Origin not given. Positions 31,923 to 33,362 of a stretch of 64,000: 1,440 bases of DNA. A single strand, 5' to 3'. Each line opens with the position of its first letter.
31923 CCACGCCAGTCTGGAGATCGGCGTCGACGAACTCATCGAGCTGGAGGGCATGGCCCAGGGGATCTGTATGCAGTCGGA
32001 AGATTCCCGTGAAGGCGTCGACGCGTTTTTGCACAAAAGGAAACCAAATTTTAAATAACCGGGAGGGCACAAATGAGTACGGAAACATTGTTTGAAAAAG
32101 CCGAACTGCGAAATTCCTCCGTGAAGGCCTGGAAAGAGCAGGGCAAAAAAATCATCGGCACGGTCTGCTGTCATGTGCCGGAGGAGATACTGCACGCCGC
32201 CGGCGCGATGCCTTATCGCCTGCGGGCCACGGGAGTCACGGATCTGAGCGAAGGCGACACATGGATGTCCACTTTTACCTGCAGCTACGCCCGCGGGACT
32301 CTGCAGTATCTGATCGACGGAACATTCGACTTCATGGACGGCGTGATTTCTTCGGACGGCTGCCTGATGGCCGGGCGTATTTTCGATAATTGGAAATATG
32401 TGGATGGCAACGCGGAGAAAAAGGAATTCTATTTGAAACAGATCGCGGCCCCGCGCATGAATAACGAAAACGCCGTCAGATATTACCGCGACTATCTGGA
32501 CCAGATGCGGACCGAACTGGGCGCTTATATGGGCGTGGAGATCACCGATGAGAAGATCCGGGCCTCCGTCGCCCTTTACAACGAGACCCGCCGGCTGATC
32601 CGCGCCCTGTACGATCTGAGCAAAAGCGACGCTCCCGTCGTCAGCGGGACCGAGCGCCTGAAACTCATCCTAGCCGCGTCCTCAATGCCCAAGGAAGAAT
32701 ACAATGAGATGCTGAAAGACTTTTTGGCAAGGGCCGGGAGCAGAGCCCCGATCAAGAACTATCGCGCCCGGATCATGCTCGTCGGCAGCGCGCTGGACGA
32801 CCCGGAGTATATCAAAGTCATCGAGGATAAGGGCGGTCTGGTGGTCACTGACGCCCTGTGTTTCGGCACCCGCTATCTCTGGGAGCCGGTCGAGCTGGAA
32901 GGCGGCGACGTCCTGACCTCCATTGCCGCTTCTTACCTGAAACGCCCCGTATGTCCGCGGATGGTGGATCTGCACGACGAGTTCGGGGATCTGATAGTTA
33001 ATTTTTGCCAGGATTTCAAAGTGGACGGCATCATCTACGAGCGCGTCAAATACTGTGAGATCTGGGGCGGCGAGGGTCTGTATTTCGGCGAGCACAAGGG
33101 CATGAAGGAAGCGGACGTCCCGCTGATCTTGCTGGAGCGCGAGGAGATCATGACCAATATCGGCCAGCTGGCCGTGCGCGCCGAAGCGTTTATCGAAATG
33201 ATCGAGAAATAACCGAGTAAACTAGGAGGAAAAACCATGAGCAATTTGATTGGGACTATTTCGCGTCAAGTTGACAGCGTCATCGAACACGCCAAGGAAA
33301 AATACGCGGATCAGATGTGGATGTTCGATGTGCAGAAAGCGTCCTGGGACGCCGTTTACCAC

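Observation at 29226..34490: Two different activator-type ATPases plus a ferredoxin and two HGD-D subunits: benzoyl-CoA-reductase architecture inside a had/fld-like fermentative operon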

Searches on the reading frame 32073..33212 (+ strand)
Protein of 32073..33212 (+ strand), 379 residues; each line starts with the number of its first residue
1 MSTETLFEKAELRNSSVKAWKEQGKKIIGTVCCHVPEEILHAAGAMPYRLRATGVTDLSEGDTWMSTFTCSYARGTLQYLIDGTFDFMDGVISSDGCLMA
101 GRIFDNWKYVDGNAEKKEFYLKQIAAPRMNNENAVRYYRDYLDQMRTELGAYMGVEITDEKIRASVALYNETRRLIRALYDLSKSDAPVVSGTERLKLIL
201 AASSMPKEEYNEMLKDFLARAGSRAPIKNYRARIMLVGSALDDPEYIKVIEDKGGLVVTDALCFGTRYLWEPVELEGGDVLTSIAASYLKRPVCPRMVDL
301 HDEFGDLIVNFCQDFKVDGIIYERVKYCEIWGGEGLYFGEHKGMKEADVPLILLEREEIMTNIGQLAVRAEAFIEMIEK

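Call 4: search_protein_families(library=pfam, proteins=[window:32073-33212:+], max_evalue=0.001)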
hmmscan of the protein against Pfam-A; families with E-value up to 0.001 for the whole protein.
window:32073-33212:+ (379 aa): 1 family
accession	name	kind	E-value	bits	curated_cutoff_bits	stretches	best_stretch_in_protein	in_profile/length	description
PF06050.19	HGD-D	-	3.6e-82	277.1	28.4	1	32-377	1-342/342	2-hydroxyglutaryl-CoA dehydratase, D-component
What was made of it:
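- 32073..33212 (+): Beta subunit (379 aa, HGD-D) with the six-Cys ligand set of an [8Fe-9S] double cubane, plus an extra adjacent Cys33. HGD-D 4e-82 (call 4).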

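Call 5: search_protein_families(library=ncbifam, proteins=[window:32073-33212:+], max_evalue=0.001)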
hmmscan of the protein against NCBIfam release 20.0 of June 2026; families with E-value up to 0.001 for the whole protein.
window:32073-33212:+ (379 aa): 4 families
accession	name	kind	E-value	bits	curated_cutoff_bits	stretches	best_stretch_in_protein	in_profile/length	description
TIGR03190.1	benz_CoA_bzdN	equivalog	1.8e-54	185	453.8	1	11-377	12-371/377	benzoyl-CoA reductase, bzd-type, subunit N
NF040772.1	double_cubane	equivalog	7.4e-50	170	350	1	15-377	10-372/372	double-cubane-cluster-containing anaerobic reductase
NF052456.1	HyiscapDhHadC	equivalog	2e-42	145.5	700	1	13-377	15-372/372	(R)-2-hydroxyisocaproyl-CoA dehydratase subunit beta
TIGR02263.1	benz_CoA_red_C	equivalog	2.1e-40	138.9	421.15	1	4-331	9-336/380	benzoyl-CoA reductase subunit C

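Call 7: search_solved_structures(query=window:32073-33212:+, max_evalue=0.01)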
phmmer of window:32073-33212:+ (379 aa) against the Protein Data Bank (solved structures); distinct sequences matched with E-value up to 0.01: 5.
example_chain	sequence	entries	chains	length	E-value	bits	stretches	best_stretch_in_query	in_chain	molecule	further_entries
8s02_B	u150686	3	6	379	4.9e-51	177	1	11-377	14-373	BzdN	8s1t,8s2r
3o3m_B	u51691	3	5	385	1.7e-36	129.2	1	8-377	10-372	beta subunit 2-hydroxyacyl-CoA dehydratase | beta-subunit 2-hydroxyacyl-CoA dehydratase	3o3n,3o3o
9g87_B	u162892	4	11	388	4.1e-33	118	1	16-377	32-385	3-methylbenzoyl-CoA reductase gamma subunit MbdN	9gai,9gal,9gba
7yyl_C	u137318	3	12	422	3.5e-25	91.9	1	20-377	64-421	Dehydratase family protein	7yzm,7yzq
6eno_A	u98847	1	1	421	6.8e-25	91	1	20-377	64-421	Dehydratase family protein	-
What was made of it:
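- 32073..33212 (+): Best PDB hit is BzdN at 5e-51 (call 7).
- The best NCBIfam and PDB hit of beta is BzdN (calls 5, 7).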

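Call 20: search_solved_structures(query=window:32073-33212:+, max_evalue=1e-20, show_alignments=5)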
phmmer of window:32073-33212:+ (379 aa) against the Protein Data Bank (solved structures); distinct sequences matched with E-value up to 1e-20: 5.
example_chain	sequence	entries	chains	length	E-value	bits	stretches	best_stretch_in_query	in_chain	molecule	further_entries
8s02_B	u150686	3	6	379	4.9e-51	177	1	11-377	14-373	BzdN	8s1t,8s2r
3o3m_B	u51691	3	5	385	1.7e-36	129.2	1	8-377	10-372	beta subunit 2-hydroxyacyl-CoA dehydratase | beta-subunit 2-hydroxyacyl-CoA dehydratase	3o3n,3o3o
9g87_B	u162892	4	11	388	4.1e-33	118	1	16-377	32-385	3-methylbenzoyl-CoA reductase gamma subunit MbdN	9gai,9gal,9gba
7yyl_C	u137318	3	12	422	3.5e-25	91.9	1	20-377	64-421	Dehydratase family protein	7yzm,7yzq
6eno_A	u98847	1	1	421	6.8e-25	91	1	20-377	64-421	Dehydratase family protein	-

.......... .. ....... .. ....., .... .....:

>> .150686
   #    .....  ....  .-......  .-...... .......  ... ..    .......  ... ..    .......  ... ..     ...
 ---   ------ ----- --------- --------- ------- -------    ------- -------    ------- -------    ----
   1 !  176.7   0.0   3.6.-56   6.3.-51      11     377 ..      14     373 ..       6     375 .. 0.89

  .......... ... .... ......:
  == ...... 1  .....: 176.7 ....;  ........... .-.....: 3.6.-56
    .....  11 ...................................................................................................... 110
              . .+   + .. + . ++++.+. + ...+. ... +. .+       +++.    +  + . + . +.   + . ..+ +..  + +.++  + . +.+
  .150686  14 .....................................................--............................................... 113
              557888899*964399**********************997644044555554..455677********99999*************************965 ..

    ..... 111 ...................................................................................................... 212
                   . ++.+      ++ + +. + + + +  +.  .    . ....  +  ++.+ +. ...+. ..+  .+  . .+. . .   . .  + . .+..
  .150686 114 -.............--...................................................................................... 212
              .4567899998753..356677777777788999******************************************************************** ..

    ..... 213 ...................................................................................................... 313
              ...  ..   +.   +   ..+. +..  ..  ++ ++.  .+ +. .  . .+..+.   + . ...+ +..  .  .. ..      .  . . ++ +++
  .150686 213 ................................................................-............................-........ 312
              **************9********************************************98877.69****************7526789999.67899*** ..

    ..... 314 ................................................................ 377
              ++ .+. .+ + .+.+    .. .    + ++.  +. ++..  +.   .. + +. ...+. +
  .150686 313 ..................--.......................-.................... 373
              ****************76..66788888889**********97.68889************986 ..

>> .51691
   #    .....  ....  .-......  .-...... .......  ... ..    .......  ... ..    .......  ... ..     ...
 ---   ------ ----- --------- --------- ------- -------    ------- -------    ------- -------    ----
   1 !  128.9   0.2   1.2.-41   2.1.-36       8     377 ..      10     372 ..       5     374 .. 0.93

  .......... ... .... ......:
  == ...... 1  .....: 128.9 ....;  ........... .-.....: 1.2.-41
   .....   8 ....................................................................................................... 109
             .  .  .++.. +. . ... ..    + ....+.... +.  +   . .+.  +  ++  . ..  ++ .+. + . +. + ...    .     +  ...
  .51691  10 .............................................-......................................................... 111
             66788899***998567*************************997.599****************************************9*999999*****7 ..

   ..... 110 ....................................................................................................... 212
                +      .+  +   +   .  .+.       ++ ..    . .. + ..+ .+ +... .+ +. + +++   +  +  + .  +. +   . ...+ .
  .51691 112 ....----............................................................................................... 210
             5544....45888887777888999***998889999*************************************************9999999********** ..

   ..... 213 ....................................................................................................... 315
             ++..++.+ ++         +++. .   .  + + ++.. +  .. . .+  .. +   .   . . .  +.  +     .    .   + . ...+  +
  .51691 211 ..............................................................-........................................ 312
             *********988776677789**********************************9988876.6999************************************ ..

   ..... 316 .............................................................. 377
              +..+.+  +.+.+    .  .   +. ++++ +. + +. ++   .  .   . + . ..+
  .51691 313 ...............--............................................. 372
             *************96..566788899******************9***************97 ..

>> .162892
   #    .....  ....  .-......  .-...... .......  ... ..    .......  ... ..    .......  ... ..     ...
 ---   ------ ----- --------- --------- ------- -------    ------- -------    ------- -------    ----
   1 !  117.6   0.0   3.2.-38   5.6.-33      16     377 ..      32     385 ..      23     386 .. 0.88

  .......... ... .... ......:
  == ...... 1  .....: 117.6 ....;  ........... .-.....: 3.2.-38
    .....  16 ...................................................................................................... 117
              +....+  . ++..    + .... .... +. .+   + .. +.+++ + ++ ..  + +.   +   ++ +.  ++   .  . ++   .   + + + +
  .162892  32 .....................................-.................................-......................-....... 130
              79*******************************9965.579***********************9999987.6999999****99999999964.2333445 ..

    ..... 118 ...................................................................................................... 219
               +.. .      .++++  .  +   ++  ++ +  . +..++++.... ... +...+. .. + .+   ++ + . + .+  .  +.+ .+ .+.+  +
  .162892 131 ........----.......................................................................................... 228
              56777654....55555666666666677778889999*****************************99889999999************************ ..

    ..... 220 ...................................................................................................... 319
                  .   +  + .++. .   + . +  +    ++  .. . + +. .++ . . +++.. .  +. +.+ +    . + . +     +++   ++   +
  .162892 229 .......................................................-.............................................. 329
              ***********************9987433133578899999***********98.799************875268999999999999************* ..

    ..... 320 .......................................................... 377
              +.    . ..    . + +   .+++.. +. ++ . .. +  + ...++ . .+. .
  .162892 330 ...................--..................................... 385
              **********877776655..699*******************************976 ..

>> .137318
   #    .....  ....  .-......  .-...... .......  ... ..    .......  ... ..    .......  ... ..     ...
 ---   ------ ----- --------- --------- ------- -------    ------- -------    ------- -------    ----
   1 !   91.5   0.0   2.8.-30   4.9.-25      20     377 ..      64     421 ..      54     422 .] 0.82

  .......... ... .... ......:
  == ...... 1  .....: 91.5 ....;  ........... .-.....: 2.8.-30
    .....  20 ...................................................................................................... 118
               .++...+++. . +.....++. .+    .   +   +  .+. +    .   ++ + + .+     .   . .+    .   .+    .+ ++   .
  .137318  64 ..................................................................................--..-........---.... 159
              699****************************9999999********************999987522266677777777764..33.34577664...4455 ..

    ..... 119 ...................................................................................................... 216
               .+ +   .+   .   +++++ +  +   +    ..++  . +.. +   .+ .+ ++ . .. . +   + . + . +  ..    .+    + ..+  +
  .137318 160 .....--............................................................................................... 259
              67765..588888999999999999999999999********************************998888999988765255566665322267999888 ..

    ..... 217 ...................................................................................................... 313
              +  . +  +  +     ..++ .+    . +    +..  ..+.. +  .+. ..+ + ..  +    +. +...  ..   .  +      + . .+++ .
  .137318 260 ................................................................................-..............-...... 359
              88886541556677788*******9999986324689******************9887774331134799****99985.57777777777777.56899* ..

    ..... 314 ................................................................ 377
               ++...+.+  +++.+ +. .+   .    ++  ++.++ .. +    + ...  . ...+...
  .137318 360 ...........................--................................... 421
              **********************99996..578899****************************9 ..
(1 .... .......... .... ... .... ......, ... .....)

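Call 38: search_dna_similar(query=window:32073-33212:+, collection=plasmids, mode=protein, max_rows=30, max_evalue=1e-10)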
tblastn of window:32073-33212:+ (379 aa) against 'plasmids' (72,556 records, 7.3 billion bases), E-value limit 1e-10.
Records with a match: 28; places in all: 31; records where one place covers at least 80% of the query: 26.
Best place of each record, by identity: <60% 28.
By first word of the organism name: Escherichia 10; Klebsiella 4; Rhizobium 2; Sphingopyxis 2; Proteus 2; Providencia 2; Rhodobacteraceae 1; Rhodococcus 1; Azoarcus 1; Acetoanaerobium 1; and 2 more.
By predicted mobility (MOB-suite, as given by PLSDB): non-mobilizable 21; mobilizable 4; conjugative 3.
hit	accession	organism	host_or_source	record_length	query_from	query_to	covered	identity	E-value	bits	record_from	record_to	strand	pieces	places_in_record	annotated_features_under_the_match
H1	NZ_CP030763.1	Rhizobium leguminosarum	Genomic DNA from Bacterial pure culture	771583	16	378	96%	32.9%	4e-54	199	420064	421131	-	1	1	2-hydroxyacyl-CoA dehydratase family protein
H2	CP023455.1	Rhodobacteraceae bacterium QY30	whole organism,paddy soil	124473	10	379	98%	28.4%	2e-31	133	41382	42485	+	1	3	record has no annotation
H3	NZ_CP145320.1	Rhodococcus ruber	-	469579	18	379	96%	27.4%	2e-29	127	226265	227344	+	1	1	2-hydroxyacyl-CoA dehydratase family protein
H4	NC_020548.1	Azoarcus sp. KH32C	-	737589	17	378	96%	26.5%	3e-35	144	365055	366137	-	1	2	2-hydroxyacyl-CoA dehydratase family protein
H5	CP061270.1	Escherichia coli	Sheep,cell culture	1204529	16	377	96%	25.7%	2e-23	109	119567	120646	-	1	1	2-hydroxyacyl-CoA dehydratase subunit D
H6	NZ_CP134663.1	Escherichia coli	Larus michahellis,bacteria,cloaca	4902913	16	377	96%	25.6%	4e-23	108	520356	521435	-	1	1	none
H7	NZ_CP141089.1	Escherichia coli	Homo sapiens,Infected Human Urine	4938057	16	377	96%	25.5%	2e-22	107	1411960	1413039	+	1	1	none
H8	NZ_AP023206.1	Escherichia coli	Homo sapiens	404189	16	377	96%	25.3%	3e-23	108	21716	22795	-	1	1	yjiM: double-cubane-cluster-containing anaerobic reductase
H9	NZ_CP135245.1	Escherichia coli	Food,other,Pig ear pet treat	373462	16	377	96%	25.3%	4e-23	108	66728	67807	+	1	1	yjiM: double-cubane-cluster-containing anaerobic reductase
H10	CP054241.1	Escherichia coli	Homo sapiens,bone infection of foot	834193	16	377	96%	25.3%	2e-22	107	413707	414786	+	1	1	2-hydroxyacyl-CoA dehydratase subunit D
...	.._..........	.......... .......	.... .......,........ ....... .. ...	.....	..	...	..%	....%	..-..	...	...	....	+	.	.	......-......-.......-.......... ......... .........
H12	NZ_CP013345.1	Sphingopyxis macrogoltabida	whole organism,activated sludge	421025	19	377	95%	25.1%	4e-23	108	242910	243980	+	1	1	2-hydroxyacyl-CoA dehydratase family protein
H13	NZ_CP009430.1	Sphingopyxis macrogoltabida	soil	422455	19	377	95%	25.1%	4e-23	108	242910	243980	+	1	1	2-hydroxyacyl-CoA dehydratase family protein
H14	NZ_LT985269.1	Escherichia coli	-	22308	16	377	96%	24.8%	4e-22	105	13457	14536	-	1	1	yjiM: double-cubane-cluster-containing anaerobic reductase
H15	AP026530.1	Escherichia coli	whole organism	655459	16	377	96%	24.8%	4e-22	105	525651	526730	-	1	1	yjiM: hypothetical protein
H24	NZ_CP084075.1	Fusobacterium vincentii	-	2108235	10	378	97%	22.8%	4e-17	91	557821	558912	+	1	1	none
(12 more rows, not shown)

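Call 39: get_annotated_region(hit=H4, flank=9000)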
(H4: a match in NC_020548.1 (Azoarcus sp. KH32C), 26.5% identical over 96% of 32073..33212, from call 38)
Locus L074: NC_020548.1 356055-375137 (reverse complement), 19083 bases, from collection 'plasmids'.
description: Azoarcus sp. KH32C plasmid pAZKH, complete sequence
organism: Azoarcus sp. KH32C (NCBI taxid 748247)
taxonomy: Bacteria; Pseudomonadota; Betaproteobacteria; Rhodocyclales; Zoogloeaceae; Azoarcus; Azoarcus sp. KH32C
host: -; source: -; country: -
typing (MOB-suite, as given by PLSDB): mobilizable; replicon rep_cluster_432; relaxase MOBP
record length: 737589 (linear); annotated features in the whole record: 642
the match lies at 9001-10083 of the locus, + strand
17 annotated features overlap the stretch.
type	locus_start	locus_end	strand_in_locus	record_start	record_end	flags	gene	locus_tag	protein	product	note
CDS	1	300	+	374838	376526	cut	-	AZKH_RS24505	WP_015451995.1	DUF1302 domain-containing protein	-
CDS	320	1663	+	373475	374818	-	-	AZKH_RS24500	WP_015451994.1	DUF1329 domain-containing protein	-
CDS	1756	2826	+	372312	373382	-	-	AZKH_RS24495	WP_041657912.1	YCF48-related protein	-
CDS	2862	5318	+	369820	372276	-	-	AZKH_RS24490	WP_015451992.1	MMPL family transporter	-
CDS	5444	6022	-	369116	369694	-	-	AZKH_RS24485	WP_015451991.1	DUF2889 domain-containing protein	-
CDS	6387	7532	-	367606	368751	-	-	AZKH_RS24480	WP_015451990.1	acyl-CoA dehydrogenase family protein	-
CDS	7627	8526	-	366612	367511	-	-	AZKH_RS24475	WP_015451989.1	SDR family oxidoreductase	-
CDS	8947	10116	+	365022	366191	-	-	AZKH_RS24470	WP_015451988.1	2-hydroxyacyl-CoA dehydratase family protein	-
CDS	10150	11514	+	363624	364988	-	-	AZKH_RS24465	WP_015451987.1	2-hydroxyacyl-CoA dehydratase family protein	-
CDS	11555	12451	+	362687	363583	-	-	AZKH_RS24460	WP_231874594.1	acyl-CoA dehydratase activase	-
CDS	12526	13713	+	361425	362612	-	-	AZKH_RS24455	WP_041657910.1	CaiB/BaiF CoA-transferase family protein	-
CDS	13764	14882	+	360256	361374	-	-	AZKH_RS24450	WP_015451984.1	acyl-CoA dehydrogenase family protein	-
CDS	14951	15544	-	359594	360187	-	-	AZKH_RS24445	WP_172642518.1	TetR/AcrR family transcriptional regulator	GO:0006355 - regulation of DNA-templated transcription [Evidence IEA]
CDS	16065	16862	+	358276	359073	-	-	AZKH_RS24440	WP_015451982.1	SDR family oxidoreductase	-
CDS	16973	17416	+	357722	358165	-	-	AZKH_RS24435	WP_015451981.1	universal stress protein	-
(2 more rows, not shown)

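Call 40: get_annotated_region(hit=H1, flank=9000)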
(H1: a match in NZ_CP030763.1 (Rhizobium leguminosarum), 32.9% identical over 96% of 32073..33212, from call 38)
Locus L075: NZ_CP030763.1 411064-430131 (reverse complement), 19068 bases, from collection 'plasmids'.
description: Rhizobium leguminosarum strain ATCC 14479 plasmid unnamed3, complete sequence
organism: Rhizobium leguminosarum (NCBI taxid 384)
taxonomy: Bacteria; Pseudomonadota; Alphaproteobacteria; Hyphomicrobiales; Rhizobiaceae; Rhizobium; Rhizobium leguminosarum
host: -; source: Genomic DNA from Bacterial pure culture; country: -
typing (MOB-suite, as given by PLSDB): conjugative; replicon rep_cluster_841; relaxase MOBQ; mating-pair formation MPF_T
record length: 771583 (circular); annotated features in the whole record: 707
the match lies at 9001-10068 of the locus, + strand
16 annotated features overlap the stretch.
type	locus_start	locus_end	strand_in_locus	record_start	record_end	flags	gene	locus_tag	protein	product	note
CDS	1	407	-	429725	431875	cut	-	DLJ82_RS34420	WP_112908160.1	mechanosensitive ion channel family protein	-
CDS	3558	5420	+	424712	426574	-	-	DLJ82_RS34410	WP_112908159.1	ATP-binding protein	-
CDS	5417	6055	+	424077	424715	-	-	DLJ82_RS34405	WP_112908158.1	response regulator transcription factor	GO:0000160 - phosphorelay signal transduction system [Evidence IEA]; GO:0006355 - regulation of DNA-templated ...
CDS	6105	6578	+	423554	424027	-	-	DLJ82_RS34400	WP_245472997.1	response regulator transcription factor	-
CDS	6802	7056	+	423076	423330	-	-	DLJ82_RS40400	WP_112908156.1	hypothetical protein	-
CDS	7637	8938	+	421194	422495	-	-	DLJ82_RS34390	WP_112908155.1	2-hydroxyacyl-CoA dehydratase family protein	-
CDS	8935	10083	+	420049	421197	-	-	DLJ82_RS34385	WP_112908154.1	2-hydroxyacyl-CoA dehydratase family protein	-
CDS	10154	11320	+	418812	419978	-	-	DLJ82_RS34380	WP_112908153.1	ABC transporter substrate-binding protein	-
CDS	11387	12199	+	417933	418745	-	-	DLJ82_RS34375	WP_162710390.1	acyl-CoA dehydratase activase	-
CDS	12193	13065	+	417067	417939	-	-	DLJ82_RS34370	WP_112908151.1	acyl-CoA dehydratase activase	-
CDS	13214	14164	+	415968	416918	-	-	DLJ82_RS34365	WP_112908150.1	bile acid:sodium symporter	-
CDS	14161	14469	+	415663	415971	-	-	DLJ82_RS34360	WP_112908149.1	rhodanese-like domain-containing protein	-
CDS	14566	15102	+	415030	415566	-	-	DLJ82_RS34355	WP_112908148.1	rhodanese-like domain-containing protein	-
CDS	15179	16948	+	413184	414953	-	sulP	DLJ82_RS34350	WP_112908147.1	sulfate permease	GO:0008272 - sulfate transport [Evidence IEA]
CDS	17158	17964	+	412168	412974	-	-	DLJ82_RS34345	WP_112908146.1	DUF4239 domain-containing protein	-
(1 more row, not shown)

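Call 87: get_annotated_region(hit=H24, flank=5000)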
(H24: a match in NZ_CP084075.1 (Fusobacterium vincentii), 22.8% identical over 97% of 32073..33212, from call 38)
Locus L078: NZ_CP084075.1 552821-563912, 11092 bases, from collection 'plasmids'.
description: Fusobacterium vincentii strain SB055 plasmid pSB055A, complete sequence
organism: Fusobacterium vincentii (NCBI taxid 155615)
taxonomy: Bacteria; Fusobacteriota; Fusobacteriia; Fusobacteriales; Fusobacteriaceae; Fusobacterium; Fusobacterium vincentii
host: -; source: -; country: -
typing (MOB-suite, as given by PLSDB): non-mobilizable
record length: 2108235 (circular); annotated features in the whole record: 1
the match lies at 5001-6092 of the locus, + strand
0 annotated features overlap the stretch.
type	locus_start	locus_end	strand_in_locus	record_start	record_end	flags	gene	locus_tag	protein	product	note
